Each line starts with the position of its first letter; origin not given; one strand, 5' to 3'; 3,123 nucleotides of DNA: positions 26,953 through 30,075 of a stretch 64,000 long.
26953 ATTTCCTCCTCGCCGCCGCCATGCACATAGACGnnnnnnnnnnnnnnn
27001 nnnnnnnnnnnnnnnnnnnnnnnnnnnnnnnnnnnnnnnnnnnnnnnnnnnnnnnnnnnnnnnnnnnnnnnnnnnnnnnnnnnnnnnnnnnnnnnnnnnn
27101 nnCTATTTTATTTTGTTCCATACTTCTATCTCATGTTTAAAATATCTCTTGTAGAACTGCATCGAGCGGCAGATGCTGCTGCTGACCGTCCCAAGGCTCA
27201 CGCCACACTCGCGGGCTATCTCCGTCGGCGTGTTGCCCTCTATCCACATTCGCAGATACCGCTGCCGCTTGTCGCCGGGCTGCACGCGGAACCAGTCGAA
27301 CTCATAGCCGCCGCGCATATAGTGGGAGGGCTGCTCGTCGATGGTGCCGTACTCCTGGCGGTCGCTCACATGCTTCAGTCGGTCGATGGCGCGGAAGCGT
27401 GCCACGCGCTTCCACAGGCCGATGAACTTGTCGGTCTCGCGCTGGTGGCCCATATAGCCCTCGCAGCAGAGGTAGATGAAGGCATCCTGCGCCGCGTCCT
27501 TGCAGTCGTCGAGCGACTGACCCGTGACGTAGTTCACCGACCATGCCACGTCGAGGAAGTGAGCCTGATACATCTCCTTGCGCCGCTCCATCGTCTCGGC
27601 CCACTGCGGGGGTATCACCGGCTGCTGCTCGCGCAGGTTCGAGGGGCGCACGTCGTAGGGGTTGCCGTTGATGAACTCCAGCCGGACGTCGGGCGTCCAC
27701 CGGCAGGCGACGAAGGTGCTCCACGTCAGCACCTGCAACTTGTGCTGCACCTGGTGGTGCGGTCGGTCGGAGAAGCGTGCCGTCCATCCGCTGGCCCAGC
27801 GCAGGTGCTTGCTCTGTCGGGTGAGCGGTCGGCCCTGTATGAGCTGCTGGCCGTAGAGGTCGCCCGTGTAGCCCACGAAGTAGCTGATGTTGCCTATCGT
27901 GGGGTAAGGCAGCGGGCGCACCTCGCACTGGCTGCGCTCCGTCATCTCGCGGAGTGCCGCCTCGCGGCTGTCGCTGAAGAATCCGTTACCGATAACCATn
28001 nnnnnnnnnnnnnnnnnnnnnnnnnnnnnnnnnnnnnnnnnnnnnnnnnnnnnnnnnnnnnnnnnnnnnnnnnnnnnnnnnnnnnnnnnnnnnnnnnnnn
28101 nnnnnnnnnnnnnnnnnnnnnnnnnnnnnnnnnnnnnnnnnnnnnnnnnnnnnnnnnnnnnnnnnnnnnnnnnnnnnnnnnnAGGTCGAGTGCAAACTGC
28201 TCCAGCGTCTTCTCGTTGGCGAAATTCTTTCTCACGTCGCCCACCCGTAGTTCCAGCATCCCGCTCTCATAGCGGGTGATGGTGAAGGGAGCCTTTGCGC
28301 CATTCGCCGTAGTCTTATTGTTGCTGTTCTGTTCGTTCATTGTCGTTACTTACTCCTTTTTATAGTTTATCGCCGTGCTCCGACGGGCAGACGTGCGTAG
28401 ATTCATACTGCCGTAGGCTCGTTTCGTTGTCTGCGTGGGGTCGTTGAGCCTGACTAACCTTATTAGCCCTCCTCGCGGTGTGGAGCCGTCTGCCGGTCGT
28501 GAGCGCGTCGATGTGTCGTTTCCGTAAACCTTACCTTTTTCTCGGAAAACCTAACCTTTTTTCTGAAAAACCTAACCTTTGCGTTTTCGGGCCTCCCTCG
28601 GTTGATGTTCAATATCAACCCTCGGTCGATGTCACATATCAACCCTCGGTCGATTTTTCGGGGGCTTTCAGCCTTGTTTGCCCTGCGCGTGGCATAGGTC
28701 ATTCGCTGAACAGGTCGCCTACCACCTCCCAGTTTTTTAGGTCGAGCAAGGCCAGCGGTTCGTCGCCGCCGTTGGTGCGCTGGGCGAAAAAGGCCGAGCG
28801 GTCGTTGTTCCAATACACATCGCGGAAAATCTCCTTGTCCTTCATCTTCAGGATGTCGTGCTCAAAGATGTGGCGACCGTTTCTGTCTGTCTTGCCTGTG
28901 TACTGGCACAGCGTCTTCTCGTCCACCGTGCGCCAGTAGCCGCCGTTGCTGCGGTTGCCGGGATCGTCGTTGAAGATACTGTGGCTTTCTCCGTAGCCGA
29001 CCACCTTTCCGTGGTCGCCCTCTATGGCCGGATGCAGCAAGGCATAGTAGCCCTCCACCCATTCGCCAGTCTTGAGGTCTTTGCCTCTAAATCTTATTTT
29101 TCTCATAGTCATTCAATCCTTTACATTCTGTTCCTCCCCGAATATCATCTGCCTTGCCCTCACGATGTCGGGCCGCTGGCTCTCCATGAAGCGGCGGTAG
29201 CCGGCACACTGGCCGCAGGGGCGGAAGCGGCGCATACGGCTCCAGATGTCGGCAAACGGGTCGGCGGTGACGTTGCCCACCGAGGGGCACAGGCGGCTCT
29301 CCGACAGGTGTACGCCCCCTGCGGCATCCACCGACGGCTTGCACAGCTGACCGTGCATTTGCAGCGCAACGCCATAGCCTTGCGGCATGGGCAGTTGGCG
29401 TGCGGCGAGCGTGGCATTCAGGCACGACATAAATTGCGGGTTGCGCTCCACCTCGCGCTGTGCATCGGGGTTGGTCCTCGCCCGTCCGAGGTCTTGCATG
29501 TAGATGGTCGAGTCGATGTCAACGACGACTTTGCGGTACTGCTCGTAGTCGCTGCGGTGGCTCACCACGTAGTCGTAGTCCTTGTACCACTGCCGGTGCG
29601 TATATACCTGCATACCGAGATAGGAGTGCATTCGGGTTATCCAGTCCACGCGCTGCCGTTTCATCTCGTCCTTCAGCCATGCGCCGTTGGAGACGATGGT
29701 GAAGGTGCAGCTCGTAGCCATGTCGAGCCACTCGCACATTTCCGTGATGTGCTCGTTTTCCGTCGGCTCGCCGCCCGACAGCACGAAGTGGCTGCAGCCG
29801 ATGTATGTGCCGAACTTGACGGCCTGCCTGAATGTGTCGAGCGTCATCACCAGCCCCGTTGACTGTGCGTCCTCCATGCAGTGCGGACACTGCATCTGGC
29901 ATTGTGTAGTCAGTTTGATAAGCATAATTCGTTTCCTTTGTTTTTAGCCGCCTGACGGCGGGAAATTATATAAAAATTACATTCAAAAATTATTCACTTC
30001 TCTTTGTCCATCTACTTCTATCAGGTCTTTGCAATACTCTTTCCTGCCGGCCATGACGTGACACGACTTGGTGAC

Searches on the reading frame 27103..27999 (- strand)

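Call 13: search_protein_families(library=phrogs, proteins=[window:27103-27999:-], max_evalue=0.001)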
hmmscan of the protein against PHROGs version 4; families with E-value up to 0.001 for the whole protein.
window:27103-27999:- (298 aa): 2 families
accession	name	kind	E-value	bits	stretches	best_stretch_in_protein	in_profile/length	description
phrog_959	-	DNA, RNA and nucleotide metabolism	0.00018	22.2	1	38-123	16-95/138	HNH endonuclease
phrog_1740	-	transcription regulation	0.00066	19.3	1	215-288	145-217/567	RNA polymerase sigma factor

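Call 74: search_protein_families(library=pfam, proteins=[window:27103-27999:-], max_evalue=0.01)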
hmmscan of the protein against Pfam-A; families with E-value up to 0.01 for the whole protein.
window:27103-27999:- (298 aa): 3 families
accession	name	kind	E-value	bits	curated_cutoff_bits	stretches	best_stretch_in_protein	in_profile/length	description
PF13384.12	HTH_23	-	0.00011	22.4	24.6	1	244-278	6-40/50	Homeodomain-like domain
PF00196.25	GerE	-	0.001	19.1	23.5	1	249-279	11-41/57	Bacterial regulatory proteins, luxR family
PF08281.18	Sigma70_r4_2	-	0.0017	18.4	25.7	1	255-281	26-52/54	Sigma-70, region 4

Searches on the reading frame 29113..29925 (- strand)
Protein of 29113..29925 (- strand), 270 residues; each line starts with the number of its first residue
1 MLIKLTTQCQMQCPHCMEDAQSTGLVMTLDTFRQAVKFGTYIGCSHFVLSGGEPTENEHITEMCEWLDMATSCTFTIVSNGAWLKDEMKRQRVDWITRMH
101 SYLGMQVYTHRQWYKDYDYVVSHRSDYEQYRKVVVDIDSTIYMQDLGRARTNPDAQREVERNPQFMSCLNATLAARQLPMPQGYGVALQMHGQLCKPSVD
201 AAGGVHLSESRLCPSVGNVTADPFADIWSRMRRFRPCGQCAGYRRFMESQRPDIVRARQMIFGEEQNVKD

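Call 13: search_protein_families(library=phrogs, proteins=[window:29113-29925:-], max_evalue=0.001)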
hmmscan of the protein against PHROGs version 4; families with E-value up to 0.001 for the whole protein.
window:29113-29925:- (270 aa): 3 families
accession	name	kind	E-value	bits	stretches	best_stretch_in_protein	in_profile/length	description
phrog_15140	-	other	0.00025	21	1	5-130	93-217/366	radical SAM domain-containing protein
phrog_13987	-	other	0.00052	20.4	1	3-103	19-122/274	radical SAM domain-containing protein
phrog_1802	-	other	0.00053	20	1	3-99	48-153/556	radical SAM domain-containing protein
